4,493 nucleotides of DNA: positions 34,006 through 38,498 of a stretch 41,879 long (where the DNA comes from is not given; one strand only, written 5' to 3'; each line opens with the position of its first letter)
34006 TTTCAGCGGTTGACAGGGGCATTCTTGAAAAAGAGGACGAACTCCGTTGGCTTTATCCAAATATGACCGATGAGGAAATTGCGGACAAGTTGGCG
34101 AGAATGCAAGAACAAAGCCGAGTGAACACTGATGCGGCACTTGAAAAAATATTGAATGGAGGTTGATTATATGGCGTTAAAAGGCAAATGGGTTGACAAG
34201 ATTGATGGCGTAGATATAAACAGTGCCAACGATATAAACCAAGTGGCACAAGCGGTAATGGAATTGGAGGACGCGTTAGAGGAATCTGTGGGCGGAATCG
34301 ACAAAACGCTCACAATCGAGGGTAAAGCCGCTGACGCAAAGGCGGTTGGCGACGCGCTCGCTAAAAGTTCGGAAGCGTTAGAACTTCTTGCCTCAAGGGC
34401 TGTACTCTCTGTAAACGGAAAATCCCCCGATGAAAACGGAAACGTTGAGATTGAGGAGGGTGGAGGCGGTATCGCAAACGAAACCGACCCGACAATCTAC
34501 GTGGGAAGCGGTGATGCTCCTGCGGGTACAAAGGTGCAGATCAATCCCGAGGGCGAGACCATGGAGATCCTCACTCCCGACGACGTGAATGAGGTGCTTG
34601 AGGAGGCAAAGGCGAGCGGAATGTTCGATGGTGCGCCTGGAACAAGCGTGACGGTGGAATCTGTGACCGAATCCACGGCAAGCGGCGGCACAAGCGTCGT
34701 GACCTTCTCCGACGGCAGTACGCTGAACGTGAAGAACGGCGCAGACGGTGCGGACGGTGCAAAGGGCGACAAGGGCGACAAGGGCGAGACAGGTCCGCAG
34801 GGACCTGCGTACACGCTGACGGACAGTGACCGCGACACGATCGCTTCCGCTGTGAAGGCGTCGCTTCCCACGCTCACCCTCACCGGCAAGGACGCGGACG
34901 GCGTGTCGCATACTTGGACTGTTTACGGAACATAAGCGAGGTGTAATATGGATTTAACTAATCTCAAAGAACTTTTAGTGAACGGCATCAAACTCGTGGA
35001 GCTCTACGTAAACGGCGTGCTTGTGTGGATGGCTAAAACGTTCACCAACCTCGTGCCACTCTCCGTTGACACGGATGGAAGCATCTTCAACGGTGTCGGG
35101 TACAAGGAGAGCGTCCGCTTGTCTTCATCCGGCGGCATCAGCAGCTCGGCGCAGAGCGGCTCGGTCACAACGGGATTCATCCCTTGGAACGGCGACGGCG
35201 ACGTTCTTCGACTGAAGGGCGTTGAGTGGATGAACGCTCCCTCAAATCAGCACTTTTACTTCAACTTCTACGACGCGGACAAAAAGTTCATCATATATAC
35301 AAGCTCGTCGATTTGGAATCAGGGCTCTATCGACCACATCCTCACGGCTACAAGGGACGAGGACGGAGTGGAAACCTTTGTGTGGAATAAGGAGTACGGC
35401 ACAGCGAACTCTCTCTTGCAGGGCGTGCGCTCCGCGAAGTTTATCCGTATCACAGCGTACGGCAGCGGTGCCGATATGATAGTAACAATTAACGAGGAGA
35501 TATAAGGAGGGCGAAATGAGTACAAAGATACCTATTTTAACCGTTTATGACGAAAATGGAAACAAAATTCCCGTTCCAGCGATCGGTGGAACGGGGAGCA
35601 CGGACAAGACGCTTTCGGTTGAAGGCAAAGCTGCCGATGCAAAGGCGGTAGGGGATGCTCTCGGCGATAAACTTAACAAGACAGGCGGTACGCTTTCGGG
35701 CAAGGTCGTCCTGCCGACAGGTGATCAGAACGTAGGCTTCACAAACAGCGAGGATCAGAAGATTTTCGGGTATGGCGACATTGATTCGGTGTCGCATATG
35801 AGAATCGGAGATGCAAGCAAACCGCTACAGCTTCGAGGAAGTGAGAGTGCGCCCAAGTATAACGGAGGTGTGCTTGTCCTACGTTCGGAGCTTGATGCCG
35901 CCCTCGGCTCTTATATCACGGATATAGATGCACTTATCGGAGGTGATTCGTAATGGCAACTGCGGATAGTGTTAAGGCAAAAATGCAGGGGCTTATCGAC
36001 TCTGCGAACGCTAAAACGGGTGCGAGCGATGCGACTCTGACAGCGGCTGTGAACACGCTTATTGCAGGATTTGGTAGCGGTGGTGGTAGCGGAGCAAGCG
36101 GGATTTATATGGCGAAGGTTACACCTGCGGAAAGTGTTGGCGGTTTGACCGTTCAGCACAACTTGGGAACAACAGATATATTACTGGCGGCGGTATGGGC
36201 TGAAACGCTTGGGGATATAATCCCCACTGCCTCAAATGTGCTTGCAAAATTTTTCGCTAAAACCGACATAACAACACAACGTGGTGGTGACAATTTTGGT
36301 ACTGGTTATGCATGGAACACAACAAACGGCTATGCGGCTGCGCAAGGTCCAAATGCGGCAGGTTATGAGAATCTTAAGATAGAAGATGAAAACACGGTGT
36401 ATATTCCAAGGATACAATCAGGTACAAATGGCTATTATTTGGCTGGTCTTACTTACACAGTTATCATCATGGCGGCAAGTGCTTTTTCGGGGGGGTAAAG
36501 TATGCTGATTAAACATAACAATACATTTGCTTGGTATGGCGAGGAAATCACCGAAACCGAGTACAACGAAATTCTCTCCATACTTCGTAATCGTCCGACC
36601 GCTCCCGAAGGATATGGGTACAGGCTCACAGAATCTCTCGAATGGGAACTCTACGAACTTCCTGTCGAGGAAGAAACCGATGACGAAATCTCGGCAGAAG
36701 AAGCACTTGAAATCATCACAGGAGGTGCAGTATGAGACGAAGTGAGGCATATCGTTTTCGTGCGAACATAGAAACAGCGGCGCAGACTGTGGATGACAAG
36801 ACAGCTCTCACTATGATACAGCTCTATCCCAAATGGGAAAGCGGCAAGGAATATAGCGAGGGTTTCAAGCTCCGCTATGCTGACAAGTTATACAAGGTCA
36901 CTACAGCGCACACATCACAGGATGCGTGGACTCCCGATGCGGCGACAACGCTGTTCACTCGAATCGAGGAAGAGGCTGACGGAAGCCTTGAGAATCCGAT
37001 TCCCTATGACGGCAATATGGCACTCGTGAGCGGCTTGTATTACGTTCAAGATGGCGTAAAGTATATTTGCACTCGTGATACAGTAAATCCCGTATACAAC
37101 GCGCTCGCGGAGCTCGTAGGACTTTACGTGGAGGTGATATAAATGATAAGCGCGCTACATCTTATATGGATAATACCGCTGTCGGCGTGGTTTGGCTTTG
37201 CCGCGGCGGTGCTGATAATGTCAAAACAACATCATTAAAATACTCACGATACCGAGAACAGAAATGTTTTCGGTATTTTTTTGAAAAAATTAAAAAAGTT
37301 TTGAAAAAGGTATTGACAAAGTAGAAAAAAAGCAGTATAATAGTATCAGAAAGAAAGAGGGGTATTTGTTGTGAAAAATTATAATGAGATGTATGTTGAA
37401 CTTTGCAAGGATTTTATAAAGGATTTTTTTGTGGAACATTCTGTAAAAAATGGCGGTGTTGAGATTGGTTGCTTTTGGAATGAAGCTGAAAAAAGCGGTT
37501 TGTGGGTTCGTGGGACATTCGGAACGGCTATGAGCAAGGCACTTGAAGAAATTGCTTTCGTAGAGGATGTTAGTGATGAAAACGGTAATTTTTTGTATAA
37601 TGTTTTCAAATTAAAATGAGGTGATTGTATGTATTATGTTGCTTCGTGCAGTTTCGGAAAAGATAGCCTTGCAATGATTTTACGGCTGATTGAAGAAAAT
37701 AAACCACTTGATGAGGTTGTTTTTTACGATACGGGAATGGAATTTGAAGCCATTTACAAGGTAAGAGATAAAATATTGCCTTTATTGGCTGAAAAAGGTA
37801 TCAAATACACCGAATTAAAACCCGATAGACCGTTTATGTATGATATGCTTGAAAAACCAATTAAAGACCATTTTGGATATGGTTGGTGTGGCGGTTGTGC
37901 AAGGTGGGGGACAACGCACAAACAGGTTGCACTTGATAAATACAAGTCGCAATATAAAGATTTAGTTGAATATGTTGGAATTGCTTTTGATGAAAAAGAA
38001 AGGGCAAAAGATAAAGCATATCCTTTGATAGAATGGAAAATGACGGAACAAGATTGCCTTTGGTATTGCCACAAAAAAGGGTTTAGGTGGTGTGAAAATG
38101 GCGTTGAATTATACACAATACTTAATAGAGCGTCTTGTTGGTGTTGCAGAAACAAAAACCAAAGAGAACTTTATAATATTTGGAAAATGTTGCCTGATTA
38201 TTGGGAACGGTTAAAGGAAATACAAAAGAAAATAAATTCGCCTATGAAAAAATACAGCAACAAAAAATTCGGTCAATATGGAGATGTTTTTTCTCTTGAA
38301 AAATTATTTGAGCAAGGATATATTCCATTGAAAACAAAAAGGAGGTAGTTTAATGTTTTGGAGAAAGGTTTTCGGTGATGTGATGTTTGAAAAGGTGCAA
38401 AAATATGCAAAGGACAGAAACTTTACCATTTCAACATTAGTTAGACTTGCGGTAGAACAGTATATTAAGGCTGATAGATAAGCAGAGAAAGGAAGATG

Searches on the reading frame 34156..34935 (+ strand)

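Call 9: search_protein_families(library=phrogs, proteins=[window:34156-34935:+], max_evalue=0.001)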
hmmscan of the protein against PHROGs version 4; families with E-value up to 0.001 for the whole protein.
window:34156-34935:+ (259 aa): 3 families
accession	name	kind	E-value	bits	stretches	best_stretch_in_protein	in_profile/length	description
phrog_28074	-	unknown function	2.2e-06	27.7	1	96-216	328-446/553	-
phrog_10972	-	tail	8.8e-06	26.4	1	194-220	168-194/343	tail fiber protein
phrog_26246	-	tail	0.00062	20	1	186-216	92-122/329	tail protein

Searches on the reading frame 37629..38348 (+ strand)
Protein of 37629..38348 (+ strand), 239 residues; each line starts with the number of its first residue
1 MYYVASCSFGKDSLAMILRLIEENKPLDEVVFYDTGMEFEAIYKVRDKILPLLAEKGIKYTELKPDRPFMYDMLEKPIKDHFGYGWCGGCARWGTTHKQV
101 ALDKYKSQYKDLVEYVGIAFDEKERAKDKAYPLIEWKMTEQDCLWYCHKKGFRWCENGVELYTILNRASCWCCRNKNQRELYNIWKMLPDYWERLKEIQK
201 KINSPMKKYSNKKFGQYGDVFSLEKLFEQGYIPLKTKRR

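Call 9: search_protein_families(library=phrogs, proteins=[window:37629-38348:+], max_evalue=0.001)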
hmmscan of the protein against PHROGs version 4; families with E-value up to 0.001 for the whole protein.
window:37629-38348:+ (239 aa): 3 families
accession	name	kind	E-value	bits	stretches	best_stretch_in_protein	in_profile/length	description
phrog_424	-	moron, auxiliary metabolic gene and host takeover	2e-32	113.7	1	1-210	161-376/460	phosphoadenosine phosphosulfate reductase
phrog_15238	-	unknown function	7.2e-17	63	1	1-69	12-82/215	-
phrog_28782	-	unknown function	9.5e-09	36.6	1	110-196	6-91/154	-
